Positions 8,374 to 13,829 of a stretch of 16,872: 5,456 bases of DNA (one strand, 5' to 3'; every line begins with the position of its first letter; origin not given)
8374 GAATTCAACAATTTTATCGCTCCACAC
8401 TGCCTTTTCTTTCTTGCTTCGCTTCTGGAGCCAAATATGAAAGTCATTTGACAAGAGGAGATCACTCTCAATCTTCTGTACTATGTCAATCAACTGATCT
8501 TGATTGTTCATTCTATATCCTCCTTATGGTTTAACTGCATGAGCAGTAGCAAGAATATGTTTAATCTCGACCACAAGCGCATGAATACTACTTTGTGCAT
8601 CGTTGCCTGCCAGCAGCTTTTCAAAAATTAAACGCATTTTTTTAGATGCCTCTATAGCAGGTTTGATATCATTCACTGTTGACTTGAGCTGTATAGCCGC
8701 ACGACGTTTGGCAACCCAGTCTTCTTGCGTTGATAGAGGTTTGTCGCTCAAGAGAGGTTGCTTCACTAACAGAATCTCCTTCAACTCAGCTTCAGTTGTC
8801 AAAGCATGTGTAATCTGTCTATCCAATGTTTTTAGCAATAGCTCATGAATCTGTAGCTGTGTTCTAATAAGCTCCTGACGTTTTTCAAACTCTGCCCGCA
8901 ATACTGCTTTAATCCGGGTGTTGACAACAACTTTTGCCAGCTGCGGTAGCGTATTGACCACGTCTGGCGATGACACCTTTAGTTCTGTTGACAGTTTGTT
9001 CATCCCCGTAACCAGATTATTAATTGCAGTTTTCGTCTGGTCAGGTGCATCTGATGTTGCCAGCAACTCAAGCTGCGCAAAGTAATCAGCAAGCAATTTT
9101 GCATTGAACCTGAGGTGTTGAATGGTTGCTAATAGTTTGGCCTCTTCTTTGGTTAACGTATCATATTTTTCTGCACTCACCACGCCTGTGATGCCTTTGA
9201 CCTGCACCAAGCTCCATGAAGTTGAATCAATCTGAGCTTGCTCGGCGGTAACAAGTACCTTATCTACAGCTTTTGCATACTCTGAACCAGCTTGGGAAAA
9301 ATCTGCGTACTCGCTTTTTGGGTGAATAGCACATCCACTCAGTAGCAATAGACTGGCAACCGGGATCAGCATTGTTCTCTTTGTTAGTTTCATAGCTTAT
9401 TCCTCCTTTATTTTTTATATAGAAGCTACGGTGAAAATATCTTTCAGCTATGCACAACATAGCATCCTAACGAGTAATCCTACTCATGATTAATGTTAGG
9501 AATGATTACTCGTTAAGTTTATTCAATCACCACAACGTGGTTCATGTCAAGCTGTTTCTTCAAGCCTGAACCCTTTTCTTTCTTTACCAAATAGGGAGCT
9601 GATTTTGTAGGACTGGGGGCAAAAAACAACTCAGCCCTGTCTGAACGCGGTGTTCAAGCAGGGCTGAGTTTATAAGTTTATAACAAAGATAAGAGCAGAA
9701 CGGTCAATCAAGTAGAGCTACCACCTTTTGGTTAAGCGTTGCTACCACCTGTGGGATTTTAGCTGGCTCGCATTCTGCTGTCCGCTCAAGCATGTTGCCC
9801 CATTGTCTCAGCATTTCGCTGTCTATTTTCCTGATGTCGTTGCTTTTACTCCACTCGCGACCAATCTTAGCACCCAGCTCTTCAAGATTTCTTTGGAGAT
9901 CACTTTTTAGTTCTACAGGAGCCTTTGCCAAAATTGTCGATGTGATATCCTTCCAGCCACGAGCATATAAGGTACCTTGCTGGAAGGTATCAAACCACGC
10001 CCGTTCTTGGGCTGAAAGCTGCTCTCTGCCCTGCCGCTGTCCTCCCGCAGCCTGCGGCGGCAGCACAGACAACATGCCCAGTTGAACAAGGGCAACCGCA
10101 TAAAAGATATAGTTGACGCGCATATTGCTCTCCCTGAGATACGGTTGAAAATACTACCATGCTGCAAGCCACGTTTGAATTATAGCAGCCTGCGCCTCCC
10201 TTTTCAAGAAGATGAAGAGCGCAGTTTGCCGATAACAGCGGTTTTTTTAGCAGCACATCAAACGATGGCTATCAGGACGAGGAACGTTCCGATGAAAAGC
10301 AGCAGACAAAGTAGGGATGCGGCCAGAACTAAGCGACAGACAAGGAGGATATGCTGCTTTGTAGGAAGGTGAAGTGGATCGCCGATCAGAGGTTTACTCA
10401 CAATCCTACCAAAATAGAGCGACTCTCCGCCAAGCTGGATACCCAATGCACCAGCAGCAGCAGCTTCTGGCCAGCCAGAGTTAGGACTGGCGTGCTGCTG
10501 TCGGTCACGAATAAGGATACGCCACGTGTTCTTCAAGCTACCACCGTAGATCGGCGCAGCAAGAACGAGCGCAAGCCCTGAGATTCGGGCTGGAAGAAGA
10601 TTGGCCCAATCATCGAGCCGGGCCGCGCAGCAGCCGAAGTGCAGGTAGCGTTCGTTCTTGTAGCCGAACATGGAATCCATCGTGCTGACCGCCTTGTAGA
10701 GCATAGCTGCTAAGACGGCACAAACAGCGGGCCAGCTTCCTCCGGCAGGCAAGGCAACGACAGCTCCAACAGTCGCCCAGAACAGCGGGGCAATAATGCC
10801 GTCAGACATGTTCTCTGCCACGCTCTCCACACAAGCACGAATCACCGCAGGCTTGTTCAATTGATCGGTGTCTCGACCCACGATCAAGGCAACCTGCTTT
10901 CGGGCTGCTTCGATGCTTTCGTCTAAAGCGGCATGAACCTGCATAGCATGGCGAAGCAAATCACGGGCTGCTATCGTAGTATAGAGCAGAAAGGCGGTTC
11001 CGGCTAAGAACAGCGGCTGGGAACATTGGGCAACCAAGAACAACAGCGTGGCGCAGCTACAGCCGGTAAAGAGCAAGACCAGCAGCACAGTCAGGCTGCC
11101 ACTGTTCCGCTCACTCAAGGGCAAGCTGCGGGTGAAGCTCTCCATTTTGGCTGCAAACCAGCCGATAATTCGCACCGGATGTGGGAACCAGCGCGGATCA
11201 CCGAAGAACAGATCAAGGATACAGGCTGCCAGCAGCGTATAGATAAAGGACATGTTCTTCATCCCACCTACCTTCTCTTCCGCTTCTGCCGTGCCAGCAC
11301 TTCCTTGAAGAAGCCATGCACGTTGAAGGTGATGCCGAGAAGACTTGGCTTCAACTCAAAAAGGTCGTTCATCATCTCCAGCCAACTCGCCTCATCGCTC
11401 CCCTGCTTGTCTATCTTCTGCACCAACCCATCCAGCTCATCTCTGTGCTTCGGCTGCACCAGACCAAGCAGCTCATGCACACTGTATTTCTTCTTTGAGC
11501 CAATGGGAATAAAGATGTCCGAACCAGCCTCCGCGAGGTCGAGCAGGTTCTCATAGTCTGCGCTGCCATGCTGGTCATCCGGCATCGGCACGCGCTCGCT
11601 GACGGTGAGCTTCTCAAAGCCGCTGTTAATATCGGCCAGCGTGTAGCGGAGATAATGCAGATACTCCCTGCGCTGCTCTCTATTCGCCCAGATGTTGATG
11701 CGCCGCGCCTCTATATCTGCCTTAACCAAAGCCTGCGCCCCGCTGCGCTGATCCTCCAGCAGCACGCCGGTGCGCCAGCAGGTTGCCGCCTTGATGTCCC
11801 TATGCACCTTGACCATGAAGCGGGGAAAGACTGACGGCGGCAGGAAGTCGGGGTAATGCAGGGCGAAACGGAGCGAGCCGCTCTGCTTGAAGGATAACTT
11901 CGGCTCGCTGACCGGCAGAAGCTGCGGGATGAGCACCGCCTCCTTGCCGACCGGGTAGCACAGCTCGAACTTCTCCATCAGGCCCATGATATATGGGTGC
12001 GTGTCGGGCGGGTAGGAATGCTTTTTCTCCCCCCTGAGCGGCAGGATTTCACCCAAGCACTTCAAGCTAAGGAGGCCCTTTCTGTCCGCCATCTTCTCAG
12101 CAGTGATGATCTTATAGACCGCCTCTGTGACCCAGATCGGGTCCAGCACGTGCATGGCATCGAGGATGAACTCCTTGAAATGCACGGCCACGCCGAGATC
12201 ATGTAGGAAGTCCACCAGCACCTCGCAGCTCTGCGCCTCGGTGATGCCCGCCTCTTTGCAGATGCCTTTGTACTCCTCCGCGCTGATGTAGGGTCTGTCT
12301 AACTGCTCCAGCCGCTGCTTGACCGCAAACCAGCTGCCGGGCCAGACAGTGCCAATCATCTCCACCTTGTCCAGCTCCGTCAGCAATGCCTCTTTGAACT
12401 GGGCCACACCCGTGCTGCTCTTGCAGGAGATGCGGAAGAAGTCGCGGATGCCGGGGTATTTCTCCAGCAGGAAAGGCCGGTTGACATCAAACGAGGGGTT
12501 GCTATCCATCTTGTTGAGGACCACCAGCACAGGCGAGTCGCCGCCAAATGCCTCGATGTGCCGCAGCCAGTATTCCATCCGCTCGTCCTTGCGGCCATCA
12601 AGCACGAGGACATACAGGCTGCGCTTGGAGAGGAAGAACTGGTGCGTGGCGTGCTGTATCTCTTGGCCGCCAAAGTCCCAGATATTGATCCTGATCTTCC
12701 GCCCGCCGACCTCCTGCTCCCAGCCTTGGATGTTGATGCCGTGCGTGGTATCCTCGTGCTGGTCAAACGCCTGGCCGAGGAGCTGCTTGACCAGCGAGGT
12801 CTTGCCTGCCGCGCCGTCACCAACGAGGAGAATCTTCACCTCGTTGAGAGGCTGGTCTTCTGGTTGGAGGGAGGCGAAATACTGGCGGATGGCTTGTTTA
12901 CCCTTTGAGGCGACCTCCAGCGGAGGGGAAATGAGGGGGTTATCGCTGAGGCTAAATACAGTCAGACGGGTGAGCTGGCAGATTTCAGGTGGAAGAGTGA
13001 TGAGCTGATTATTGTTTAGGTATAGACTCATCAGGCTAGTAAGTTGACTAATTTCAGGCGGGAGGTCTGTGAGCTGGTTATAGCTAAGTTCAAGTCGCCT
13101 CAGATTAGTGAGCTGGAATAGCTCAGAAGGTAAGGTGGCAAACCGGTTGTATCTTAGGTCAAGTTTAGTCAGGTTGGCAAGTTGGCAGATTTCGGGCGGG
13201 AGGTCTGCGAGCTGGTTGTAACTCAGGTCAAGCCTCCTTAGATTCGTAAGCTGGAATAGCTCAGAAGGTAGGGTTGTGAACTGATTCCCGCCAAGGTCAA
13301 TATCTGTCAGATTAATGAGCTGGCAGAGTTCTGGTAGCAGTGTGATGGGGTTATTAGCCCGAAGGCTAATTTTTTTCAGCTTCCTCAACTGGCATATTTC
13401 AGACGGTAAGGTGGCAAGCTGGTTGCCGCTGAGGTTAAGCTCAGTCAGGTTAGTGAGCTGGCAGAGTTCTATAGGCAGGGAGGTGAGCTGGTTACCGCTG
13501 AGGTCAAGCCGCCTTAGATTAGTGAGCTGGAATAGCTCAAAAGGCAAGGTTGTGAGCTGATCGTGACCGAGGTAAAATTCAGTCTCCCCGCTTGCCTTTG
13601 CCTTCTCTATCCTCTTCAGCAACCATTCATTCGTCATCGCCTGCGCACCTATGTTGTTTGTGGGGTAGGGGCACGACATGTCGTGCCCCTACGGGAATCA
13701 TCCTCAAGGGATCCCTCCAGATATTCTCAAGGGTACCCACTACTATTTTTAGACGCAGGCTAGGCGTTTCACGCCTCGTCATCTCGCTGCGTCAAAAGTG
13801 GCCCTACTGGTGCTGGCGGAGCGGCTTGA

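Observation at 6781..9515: AT-rich four-gene cassette (lipoprotein / coupled small helical protein / metallophosphoesterase / leaderless PLA2-like) wedged into a cobalamin locus: candidate uncharacterised envelope-linked conflict system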

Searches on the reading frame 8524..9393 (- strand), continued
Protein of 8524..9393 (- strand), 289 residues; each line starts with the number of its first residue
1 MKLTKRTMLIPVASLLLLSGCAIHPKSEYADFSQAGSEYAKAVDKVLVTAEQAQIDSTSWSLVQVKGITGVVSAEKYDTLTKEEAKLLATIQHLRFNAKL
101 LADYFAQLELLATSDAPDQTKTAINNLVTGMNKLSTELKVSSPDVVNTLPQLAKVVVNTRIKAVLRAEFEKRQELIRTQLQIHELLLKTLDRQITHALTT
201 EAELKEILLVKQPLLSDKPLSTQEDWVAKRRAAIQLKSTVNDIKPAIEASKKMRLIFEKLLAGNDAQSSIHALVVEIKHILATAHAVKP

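Call 81: list_cluster_members(proteins=[P0185, P0187, P0190, P0195, P0200, P0210, P0224, P0250, P0280, P0308])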
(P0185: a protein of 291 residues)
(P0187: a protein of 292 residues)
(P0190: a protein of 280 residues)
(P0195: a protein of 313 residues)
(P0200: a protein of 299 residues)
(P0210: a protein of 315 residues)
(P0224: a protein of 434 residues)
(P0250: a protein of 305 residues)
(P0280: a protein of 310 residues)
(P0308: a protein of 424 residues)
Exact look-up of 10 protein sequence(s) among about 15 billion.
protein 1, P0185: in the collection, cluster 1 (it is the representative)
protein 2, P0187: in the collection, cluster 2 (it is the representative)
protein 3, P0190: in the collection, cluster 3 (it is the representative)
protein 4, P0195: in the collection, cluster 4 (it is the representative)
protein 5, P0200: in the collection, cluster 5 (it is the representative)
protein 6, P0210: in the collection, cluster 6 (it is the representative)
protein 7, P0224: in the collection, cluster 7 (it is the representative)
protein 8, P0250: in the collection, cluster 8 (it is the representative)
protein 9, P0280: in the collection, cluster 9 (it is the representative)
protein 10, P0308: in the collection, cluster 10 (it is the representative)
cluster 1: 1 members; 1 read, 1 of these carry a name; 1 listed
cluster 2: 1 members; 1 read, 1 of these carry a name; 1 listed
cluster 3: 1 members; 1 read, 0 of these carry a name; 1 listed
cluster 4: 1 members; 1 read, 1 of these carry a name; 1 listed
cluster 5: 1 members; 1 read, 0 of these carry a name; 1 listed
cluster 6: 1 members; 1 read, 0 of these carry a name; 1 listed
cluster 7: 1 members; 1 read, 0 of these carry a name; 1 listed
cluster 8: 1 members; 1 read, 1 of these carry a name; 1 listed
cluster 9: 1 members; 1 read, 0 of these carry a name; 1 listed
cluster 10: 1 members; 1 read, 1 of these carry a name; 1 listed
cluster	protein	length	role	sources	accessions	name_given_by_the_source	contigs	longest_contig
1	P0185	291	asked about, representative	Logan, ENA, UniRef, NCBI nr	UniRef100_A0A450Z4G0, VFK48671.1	Lipoprotein n=1 Tax=Candidatus Kentrum sp. TC TaxID=2126339 RepID=A0A450Z4G0_9GAMM | MAG: hypothetical protein BECKTC1821E_GA0114239_11244 [Candidatus Kentron sp. TC]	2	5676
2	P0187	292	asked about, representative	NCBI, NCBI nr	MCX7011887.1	MAG: hypothetical protein NTW86_04865 [Candidatus Sumerlaeota bacterium] | hypothetical protein [Candidatus Sumerlaeota bacterium]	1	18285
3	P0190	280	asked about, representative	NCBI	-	-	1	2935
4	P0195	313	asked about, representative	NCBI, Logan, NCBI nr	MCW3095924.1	MAG: hypothetical protein JWL77_1542 [Chthonomonadaceae bacterium] | hypothetical protein [Chthonomonadaceae bacterium]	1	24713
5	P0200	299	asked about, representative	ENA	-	-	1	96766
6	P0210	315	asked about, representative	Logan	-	-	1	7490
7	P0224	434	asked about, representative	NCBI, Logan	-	-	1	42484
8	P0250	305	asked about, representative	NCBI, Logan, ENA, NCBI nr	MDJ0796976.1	MAG: hypothetical protein QNJ51_09095 [Calothrix sp. MO_167.B12] | hypothetical protein [Calothrix sp. MO_167.B12]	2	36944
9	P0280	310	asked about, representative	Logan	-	-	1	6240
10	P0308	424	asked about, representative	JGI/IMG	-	hypothetical protein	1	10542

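Call 82: search_dna_similar(query=window:8524-9393:-, collection=plasmids, mode=protein, max_evalue=0.001)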
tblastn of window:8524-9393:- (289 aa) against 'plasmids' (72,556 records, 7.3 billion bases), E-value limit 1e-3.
No match.

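Call 83: search_dna_similar(query=P0250, collection=plasmids, mode=protein, max_evalue=0.001)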
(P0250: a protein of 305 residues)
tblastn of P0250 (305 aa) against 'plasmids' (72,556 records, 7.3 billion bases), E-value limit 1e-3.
No match.
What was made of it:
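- Tried and rejected: Plasmid tblastn with the lipoprotein and a cyanobacterial homologue found nothing (calls 82, 83).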

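Call 85: search_protein_families(library=pfam, alignment_id=A7, max_evalue=0.001)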
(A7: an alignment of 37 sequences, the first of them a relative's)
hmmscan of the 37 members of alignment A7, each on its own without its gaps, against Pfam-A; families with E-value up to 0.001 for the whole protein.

A. member 1, P0152 (289 aa): 0 families

B. families by the number of members that match (of 37 scanned): 0 families
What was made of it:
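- Tried and rejected: Pfam on 37 lipoprotein family members gave no hits (call 85).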

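Call 86: search_solved_structures(query=A7, max_evalue=1)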
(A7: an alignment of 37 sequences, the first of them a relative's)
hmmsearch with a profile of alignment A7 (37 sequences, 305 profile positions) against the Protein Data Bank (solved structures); distinct sequences matched with E-value up to 1: 6.
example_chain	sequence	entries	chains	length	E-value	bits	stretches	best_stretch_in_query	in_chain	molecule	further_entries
8oyx_A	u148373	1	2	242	0.0028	20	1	243-295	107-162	De novo designed soluble GPCR-like protein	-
9fw5_A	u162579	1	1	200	0.067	15.5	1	255-293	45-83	Retroaldolase 17 (RAD17)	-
9wt0_a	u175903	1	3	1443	0.2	13.9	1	122-187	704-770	PKD domain-containing protein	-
8qaf_A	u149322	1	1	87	0.28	13.5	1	116-162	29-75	sc-apCC-8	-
4m8n_A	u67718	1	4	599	0.72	12.1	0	61-128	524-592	PlexinC1 Intracellular Region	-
6egc_A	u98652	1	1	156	0.92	11.7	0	241-298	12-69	SC_2L4HC2_23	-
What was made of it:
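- Tried and rejected: A profile of the lipoprotein family against PDB sequences matched only designed helical proteins (call 86).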

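Call 87: search_protein_families(library=padloc, alignment_id=A7, max_evalue=0.001)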
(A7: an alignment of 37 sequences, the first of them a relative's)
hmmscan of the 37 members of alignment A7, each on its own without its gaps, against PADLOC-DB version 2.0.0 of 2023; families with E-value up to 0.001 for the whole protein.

A. member 1, P0152 (289 aa): 0 families

B. families by the number of members that match (of 37 scanned): 0 families
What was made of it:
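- On Known or candidate anti-phage defence systems (PADLOC-DB v2): None of 37 lipoprotein family members hits (call 87).
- None of 37 lipoprotein family members hits PADLOC (call 87).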

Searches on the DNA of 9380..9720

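Call 90: search_rna_families(source=window, start=9380, end=9720, threshold=evalue, max_evalue=1)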
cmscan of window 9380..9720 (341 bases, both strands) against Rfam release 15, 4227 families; matches with E-value up to 1: 2.
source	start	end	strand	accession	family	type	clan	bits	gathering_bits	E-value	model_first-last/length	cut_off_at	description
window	9466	9521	+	RF04343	Plastid-psbA-2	Cis-reg;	CL00153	22.4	55.8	0.056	1-60/60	no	Plastid-psbA-2 3UTR RNA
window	9460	9577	-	RF04339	Plastid-psbJ-3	Cis-reg;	CL00152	18.8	61.7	0.75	1-125/125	no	Plastid-psbJ-3 3UTR RNA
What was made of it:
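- Tried and rejected: The leader as a known riboswitch: no Rfam family (call 90).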

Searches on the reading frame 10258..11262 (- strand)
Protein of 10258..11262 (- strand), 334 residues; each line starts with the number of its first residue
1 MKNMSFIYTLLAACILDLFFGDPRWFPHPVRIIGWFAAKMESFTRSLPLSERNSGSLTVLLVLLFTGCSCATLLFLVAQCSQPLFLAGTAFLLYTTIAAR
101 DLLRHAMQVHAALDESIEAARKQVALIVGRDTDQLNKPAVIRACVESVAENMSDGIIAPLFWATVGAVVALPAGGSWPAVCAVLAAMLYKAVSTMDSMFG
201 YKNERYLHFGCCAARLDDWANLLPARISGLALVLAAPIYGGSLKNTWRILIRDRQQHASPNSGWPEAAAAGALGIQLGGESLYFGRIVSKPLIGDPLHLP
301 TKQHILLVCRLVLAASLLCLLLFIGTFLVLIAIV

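Call 5: search_protein_families(library=pfam, proteins=[window:10258-11262:-], max_evalue=0.01)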
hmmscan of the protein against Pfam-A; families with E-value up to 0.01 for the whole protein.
window:10258-11262:- (334 aa): 1 family
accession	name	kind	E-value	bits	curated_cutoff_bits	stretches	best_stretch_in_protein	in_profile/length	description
PF03186.18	CobD_Cbib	-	2.1e-100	336.1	34.4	1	10-311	1-281/282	CobD/Cbib protein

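Call 25: find_related_loci(query=window:10258-11262:-, collection=genome_contigs, flank=10000)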
Query window:10258-11262:- (334 aa) in genome_contigs; peptide patterns used: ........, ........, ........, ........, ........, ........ (x = any residue, [..] = any of these).
323 stretches matched a pattern; 239 encode a relative of the query (tblastn E <= 1e-3); the best 80 are kept; 80 distinct loci.
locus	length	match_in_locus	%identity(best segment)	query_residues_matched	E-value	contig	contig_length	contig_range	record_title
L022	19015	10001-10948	78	1-316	6e-152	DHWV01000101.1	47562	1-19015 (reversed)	MAG TPA_asm: Desulfobulbaceae bacterium UBA5173 UBA5173_contig_10848, whole genome shotgun sequence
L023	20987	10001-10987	73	4-332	7e-139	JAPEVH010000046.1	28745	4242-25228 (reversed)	MAG: Candidatus Electronema sp. isolate KV k127_23666463, whole genome shotgun sequence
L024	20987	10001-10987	76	1-329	1e-137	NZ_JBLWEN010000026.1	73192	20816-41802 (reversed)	Candidatus Electronema sp. JM S1CJMS.250940, whole genome shotgun sequence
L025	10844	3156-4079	72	3-310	2e-135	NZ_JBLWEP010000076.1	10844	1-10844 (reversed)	Candidatus Electronema sp. TJ TJ__7788, whole genome shotgun sequence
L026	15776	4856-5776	75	4-310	4e-131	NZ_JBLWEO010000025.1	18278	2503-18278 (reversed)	Candidatus Electronema sp. PJ PJ__71067, whole genome shotgun sequence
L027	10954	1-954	67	13-330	1e-130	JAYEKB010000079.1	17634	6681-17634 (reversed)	MAG: Thermodesulfobacteriota bacterium isolate MAG148 MAG148_79, whole genome shotgun sequence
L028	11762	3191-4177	62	4-331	3e-128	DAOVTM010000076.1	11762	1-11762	MAG TPA_asm: Desulfobulbaceae bacterium isolate CSMAG_1653 CSMAG_1653_k141_748230_length_11762_cov_16.0000, whole genome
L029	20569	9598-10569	60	3-323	9e-127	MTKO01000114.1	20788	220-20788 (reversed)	Candidatus Electrothrix aarhusensis isolate MCF Contig63, whole genome shotgun sequence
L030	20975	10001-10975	62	2-323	5e-124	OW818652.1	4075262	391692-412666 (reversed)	Candidatus Electrothrix laxa isolate HOU-scMAG genome assembly, chromosome: 1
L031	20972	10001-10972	61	3-323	2e-123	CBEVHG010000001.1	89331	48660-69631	MAG TPA_asm: Candidatus Electrothrix marina isolate SRR24458087_concoct_48 genome assembly, contig: ERZ26778537.1, whole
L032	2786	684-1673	60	3-333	9e-127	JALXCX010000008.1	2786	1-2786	MAG: Desulfobulbaceae bacterium isolate T2_metabat2_scaf2bin.208 T2_NODE_104741_length_2786_cov_8.530275, whole genome s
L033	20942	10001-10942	63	3-315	5e-118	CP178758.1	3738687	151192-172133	MAG: Candidatus Electrothrix sp. YB6 chromosome, complete genome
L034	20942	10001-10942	56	4-315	1e-110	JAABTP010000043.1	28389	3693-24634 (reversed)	MAG: Desulfobulbaceae bacterium isolate S24.Bin023 NODE_44_length_28389_cov_11.170811, whole genome shotgun sequence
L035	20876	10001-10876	74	21-312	2e-110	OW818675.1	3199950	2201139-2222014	Candidatus Electronema halotolerans isolate LOGT-cMAG genome assembly, chromosome: 1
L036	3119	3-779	63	64-322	4e-109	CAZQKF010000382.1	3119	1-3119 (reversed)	MAG TPA_asm: uncultured Desulfobulbus sp. isolate SRP128015_co1_160 genome assembly, contig: NODE_61512_length_3119_cov_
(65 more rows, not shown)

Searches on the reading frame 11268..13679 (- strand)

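Call 5: search_protein_families(library=pfam, proteins=[window:11268-13679:-], max_evalue=0.01)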
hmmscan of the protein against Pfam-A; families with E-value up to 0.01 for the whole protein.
window:11268-13679:- (803 aa): 17 families
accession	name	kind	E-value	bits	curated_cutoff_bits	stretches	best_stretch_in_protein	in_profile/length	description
PF16095.11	COR-A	-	1.6e-37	129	35.3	1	447-588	1-143/143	C-terminal of Roc, COR-A domain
PF12799.13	LRR_4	-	3.4e-33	113.3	27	5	53-91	1-39/44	Leucine Rich repeats (2 copies)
PF08477.19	Roc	-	7.3e-32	110.5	27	1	282-392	1-119/119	Ras of Complex, Roc, domain of DAPkinase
PF13855.12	LRR_8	-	8.9e-30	102.7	27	4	169-226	2-61/61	Leucine rich repeat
PF25497.1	COR-B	-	1.1e-26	93.8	27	1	602-738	3-143/145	C-terminal of Roc, COR-B domain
PF23598.1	LRR_14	-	3.7e-21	75.7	40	3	49-154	43-148/353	Leucine-rich repeat region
PF00560.39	LRR_1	-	2.7e-20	68.5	20.6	0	77-98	1-23/23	Leucine Rich Repeat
PF00071.28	Ras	-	1.3e-14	54.6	21.6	1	282-433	1-157/162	Ras family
PF00025.27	Arf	-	2.5e-11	43.8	22.3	1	279-395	13-129/174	ADP-ribosylation factor family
PF13516.12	LRR_6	-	8.2e-10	38.4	23.4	0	144-159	2-17/24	Leucine Rich repeat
PF23211.1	LRR_LRWD1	-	2.7e-06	27.7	28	0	52-141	15-105/190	Leucine-rich repeat and WD repeat-containing protein 1, LRR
PF04670.18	Gtr1_RagA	-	3e-05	24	22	1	282-392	1-122/232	Gtr1/RagA G protein conserved region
PF25019.1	LRR_R13L1-DRL21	-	6e-05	23.4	27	0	166-223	67-126/127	R13L1/DRL21 LRRs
PF01926.29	MMR_HSR1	-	0.0001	22.8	21.9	1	282-390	1-113/113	50S ribosome-binding GTPase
PF13306.12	LRR_5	-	0.0002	21.7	27.7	0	123-199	12-109/127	BspA type Leucine rich repeat region (6 copies)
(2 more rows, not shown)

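Call 6: search_protein_families(library=padloc, proteins=[window:11268-13679:-], max_evalue=0.01)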
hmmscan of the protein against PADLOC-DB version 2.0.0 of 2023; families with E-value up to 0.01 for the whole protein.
window:11268-13679:- (803 aa): 1 family
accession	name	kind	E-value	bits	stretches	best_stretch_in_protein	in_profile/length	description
PDLC04140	mad8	-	0.0017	15.9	1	283-482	30-135/314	mads_8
